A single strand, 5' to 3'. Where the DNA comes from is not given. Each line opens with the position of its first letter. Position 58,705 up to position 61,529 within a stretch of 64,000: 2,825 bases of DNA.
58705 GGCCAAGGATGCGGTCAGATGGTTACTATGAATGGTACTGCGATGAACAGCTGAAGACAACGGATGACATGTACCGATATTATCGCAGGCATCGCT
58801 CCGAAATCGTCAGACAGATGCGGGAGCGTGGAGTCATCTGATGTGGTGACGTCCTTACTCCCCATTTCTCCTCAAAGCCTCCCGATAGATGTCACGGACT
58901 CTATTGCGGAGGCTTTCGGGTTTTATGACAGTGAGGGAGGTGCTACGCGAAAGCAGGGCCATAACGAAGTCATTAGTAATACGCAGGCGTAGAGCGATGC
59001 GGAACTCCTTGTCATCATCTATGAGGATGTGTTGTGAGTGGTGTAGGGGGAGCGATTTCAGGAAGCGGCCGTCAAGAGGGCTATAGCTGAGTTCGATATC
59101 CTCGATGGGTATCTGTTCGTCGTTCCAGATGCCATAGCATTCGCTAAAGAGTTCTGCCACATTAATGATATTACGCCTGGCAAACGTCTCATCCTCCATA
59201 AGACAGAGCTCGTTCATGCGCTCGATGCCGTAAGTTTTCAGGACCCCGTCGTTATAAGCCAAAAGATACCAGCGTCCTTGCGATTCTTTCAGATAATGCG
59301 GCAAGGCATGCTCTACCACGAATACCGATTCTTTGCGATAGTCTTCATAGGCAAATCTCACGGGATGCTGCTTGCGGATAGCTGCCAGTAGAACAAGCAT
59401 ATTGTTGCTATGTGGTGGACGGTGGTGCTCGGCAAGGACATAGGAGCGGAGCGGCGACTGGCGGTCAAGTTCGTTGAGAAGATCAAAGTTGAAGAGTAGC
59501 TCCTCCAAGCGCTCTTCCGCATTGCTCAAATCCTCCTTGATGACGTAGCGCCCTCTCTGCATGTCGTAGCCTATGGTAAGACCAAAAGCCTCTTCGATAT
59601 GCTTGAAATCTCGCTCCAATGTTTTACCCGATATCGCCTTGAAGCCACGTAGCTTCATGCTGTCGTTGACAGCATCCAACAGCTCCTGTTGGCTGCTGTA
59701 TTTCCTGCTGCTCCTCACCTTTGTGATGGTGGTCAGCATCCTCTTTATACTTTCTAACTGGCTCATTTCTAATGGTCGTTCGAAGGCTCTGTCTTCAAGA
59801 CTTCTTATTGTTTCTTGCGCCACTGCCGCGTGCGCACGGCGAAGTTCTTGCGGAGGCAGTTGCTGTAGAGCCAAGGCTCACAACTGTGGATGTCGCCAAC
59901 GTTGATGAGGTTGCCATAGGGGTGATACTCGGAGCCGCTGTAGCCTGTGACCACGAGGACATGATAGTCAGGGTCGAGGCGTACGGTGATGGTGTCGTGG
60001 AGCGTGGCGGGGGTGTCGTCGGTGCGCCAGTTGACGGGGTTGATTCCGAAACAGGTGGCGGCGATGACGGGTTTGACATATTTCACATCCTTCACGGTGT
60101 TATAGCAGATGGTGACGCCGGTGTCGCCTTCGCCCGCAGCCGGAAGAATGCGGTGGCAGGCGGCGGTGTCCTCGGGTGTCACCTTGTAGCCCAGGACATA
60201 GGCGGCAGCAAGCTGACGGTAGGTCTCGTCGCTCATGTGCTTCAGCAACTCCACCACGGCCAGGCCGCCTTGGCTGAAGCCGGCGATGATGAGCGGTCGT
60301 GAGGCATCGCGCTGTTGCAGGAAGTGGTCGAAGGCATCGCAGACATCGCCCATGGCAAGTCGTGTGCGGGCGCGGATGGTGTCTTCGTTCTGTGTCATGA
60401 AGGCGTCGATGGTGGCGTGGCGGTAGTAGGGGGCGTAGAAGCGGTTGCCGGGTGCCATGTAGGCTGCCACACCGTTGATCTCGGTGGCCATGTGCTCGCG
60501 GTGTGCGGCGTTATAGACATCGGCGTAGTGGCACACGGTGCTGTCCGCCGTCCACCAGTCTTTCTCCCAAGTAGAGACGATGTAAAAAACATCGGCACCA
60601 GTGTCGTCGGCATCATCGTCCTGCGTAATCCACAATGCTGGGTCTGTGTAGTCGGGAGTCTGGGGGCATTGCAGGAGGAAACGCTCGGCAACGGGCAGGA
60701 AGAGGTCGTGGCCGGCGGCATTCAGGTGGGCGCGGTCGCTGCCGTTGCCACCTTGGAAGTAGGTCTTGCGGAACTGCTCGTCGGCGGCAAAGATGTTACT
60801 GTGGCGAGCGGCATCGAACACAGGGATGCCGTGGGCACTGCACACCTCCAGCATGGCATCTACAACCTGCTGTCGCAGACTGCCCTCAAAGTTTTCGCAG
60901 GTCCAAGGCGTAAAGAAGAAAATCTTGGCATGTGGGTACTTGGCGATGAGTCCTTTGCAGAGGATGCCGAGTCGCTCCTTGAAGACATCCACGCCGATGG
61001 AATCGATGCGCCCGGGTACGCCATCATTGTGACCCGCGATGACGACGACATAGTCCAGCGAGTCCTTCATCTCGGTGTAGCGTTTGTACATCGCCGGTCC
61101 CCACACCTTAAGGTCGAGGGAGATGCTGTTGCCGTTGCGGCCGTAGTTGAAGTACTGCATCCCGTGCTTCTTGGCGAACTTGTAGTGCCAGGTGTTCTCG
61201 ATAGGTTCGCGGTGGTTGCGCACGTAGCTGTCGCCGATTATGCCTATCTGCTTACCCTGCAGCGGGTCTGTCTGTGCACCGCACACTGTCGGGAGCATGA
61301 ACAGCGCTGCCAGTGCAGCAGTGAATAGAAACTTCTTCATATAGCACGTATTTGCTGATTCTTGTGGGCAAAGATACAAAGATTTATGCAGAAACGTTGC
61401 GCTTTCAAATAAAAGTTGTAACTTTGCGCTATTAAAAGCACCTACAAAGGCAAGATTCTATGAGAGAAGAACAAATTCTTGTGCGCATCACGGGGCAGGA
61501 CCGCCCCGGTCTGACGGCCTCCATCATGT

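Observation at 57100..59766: AT-rich small-gene island with a duplicated zinc-ribbon mini-ORF ending on a WYL-domain regulator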

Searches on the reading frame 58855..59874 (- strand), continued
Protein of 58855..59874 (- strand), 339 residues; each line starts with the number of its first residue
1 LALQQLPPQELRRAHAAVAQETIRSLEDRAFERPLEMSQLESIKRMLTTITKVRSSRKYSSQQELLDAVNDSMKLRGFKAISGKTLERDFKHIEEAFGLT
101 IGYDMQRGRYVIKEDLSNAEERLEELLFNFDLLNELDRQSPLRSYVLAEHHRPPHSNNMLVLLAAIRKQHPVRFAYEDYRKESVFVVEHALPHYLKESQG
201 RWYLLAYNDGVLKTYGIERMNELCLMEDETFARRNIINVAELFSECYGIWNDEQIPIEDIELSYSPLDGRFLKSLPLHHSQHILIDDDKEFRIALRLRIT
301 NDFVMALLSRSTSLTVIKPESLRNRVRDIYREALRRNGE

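Call 105: list_cluster_members(proteins=[window:58858-59766:-, window:57839-58321:+, window:57363-57662:+, window:57687-57824:+, window:58458-58838:+, window:58611-58838:+])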
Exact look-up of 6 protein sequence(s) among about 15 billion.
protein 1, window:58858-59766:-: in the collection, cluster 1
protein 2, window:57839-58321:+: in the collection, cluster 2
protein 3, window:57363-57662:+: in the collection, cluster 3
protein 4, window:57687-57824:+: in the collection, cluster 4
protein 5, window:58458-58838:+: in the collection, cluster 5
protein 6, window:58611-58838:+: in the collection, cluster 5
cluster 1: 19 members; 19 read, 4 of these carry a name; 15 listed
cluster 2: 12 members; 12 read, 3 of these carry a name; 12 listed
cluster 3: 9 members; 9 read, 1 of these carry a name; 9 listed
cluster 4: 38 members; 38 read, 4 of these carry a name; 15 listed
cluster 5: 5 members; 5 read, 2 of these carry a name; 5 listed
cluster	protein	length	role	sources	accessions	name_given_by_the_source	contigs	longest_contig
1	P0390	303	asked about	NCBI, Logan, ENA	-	-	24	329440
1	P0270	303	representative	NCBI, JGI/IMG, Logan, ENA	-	-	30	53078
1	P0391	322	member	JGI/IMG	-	predicted DNA-binding transcriptional regulator YafY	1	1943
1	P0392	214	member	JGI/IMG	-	predicted DNA-binding transcriptional regulator YafY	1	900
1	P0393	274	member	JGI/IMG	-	predicted DNA-binding transcriptional regulator YafY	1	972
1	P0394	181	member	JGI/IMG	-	predicted DNA-binding transcriptional regulator YafY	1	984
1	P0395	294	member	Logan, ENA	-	-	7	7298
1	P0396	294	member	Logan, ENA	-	-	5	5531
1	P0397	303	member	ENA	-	-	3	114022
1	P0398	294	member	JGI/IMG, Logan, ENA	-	-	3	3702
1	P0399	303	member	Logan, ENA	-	-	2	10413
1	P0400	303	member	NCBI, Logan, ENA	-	-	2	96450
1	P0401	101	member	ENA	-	-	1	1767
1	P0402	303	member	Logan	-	-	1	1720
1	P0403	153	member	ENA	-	-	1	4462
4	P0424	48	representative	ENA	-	-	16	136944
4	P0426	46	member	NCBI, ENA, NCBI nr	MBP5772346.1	MAG: hypothetical protein J6W75_13535 [Bacteroidaceae bacterium] | hypothetical protein [Bacteroidaceae bacterium]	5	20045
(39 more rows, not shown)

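Call 106: find_encoding_contigs(protein=P0426, flank=3500, max_places=2)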
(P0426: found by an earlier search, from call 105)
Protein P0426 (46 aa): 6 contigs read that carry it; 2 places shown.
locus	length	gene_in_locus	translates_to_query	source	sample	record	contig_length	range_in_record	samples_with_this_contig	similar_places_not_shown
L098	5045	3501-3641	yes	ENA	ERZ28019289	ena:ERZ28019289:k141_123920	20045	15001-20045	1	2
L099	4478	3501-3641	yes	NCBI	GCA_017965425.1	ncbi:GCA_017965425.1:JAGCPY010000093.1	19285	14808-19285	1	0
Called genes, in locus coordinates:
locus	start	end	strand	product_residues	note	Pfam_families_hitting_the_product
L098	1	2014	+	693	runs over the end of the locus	PF08238:Sel1, PF00656:Peptidase_C14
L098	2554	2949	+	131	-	-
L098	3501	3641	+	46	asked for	-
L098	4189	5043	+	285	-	?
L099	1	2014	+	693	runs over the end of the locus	PF08238:Sel1, PF00656:Peptidase_C14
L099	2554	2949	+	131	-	-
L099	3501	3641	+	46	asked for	-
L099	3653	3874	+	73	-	-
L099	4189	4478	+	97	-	PF05598:DUF772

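Call 107: find_encoding_contigs(protein=P0424, flank=3500, max_places=2)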
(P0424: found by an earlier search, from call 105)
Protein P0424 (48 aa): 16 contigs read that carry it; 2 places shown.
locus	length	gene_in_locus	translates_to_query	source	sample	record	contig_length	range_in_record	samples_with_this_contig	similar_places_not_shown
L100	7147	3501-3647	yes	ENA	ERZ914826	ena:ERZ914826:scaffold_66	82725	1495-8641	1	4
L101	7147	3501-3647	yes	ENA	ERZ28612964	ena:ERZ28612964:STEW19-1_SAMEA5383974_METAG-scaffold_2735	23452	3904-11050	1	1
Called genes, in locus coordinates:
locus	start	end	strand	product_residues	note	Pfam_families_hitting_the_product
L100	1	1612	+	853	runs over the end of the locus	PF28530:DUF8426, PF20796:PDDEXK_13, PF22558:REase-ARP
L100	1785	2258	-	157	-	-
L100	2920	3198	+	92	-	-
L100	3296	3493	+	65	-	-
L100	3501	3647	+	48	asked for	-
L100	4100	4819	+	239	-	-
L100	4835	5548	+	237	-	-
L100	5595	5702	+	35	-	-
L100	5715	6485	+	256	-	-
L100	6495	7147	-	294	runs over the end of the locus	PF13280:WYL (weak), PF25583:WCX (faint)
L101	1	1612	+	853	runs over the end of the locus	PF28530:DUF8426, PF20796:PDDEXK_13, PF22558:REase-ARP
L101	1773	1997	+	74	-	-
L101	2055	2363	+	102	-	PF13310:Virulence_RhuM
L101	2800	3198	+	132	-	-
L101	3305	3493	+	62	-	-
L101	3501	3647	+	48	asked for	-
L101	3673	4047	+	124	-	-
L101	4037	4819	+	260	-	-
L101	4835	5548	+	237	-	-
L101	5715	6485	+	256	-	-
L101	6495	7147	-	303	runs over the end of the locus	PF13280:WYL (weak)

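Call 116: search_protein_families(library=pfam, proteins=[L101:3673-4047:+, L101:4037-4819:+, L101:3305-3493:+, L101:5715-6485:+, L099:3653-3874:+, L096:4937-5311:+, L094:5430-5687:-], max_evalue=0.05)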
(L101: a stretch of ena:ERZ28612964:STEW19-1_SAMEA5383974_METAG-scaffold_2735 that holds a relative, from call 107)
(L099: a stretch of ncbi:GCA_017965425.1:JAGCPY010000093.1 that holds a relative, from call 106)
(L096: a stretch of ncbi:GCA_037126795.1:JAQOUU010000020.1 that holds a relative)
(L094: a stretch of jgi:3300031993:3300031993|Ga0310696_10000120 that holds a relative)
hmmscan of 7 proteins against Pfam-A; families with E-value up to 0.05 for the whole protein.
L101:3673-4047:+ (124 aa): 0 families

L101:4037-4819:+ (260 aa): 0 families

L101:3305-3493:+ (62 aa): 0 families

L101:5715-6485:+ (256 aa): 0 families

L099:3653-3874:+ (73 aa): 1 family
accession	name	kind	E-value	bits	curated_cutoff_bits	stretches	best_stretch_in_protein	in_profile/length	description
PF13361.12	UvrD_C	-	0.01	15.7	25.6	1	13-65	130-182/350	UvrD-like helicase C-terminal domain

L096:4937-5311:+ (124 aa): 0 families

L094:5430-5687:- (85 aa): 0 families

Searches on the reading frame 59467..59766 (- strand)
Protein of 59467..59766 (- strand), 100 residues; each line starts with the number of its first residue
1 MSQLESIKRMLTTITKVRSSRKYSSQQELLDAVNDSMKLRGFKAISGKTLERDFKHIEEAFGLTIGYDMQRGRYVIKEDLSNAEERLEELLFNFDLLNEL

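Call 120: search_solved_structures(query=A7, max_evalue=10, show_alignments=5)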
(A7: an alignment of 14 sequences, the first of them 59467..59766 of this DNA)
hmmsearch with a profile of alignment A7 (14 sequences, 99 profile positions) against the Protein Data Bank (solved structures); distinct sequences matched with E-value up to 10: 5.
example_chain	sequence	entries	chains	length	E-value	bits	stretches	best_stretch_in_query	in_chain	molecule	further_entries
5ybb_A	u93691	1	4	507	0.14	15.4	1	41-96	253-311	Type I restriction-modification system methyltransferase subunit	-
8xje_A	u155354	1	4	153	0.17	15.2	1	25-78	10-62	YqeY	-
9e71_BT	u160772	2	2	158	0.26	14.6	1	25-72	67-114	Small ribosomal subunit protein uS19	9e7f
6zxp_A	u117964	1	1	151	0.53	13.6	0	13-53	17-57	DNA polymerase processivity factor component A20,DNA polymerase processivity factor compon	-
6zyc_A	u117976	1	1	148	0.57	13.5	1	13-93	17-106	DNA polymerase processivity factor component A20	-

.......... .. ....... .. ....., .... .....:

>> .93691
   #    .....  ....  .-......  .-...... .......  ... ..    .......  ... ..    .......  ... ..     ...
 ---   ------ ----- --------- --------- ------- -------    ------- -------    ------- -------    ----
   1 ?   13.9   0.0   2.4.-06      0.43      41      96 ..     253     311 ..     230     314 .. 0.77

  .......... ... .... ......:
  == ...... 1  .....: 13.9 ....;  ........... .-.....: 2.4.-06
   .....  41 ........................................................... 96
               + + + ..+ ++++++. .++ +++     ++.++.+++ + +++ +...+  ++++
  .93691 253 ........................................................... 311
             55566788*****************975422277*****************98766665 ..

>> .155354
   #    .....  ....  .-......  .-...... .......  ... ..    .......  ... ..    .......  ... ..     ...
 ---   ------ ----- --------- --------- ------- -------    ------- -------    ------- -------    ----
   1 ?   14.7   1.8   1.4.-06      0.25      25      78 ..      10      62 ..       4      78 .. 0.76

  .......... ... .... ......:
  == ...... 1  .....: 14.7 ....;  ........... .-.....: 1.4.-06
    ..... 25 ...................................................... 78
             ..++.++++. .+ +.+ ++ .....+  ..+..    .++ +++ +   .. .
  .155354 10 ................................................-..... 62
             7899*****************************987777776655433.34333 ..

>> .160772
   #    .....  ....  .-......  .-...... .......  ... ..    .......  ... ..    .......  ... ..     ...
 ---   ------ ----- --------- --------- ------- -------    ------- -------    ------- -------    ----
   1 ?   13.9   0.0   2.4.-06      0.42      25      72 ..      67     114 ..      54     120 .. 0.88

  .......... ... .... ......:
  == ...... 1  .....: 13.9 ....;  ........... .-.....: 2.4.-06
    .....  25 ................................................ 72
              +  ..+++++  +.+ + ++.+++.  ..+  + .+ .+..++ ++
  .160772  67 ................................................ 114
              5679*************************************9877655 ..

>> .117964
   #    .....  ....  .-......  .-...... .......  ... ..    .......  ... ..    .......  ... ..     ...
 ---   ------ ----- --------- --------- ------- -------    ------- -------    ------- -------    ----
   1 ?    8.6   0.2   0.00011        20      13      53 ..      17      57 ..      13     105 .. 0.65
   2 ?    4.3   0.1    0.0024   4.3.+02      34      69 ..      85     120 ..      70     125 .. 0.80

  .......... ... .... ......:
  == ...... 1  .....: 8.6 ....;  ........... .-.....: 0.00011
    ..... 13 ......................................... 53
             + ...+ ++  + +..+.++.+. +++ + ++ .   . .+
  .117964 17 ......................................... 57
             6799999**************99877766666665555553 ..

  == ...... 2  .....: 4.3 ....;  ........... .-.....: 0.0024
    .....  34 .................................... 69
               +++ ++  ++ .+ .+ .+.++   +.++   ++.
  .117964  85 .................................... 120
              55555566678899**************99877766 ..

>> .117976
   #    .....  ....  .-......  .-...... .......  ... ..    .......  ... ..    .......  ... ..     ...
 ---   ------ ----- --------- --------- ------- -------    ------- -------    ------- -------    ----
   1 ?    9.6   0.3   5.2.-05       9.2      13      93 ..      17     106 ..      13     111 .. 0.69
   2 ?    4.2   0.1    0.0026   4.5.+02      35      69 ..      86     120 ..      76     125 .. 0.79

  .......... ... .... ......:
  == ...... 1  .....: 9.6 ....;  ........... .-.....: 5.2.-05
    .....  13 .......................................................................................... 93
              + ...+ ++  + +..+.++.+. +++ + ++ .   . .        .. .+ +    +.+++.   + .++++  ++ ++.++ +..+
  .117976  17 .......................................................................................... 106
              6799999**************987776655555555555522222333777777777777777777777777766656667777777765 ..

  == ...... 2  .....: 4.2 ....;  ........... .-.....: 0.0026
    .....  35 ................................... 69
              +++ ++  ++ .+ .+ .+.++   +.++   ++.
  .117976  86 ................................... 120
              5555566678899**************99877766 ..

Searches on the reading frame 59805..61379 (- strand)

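Call 5: search_protein_families(library=pfam, proteins=[window:59805-61379:-], max_evalue=0.1)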
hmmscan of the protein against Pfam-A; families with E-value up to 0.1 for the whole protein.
window:59805-61379:- (524 aa): 6 families
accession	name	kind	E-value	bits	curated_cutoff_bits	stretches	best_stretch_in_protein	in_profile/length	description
PF11288.14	DUF3089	-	1.9e-45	155.4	23.4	1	262-454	1-207/207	Protein of unknown function (DUF3089)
PF13472.12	Lipase_GDSL_2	-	1.3e-16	62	32.9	1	48-226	2-178/178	GDSL-like Lipase/Acylhydrolase family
PF00657.28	Lipase_GDSL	-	6.6e-06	26.8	23.6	1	46-226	2-203/208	GDSL-like Lipase/Acylhydrolase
PF07338.18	YdgH_BhsA-like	-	0.015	15.8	27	1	256-279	26-50/55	YdgH/BhsA/McbA-like domain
PF20408.4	Abhydrolase_11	-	0.04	14.1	27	1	327-410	41-119/193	Alpha/beta hydrolase domain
PF01083.28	Cutinase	-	0.068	13.5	25.9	0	363-401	81-119/173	Cutinase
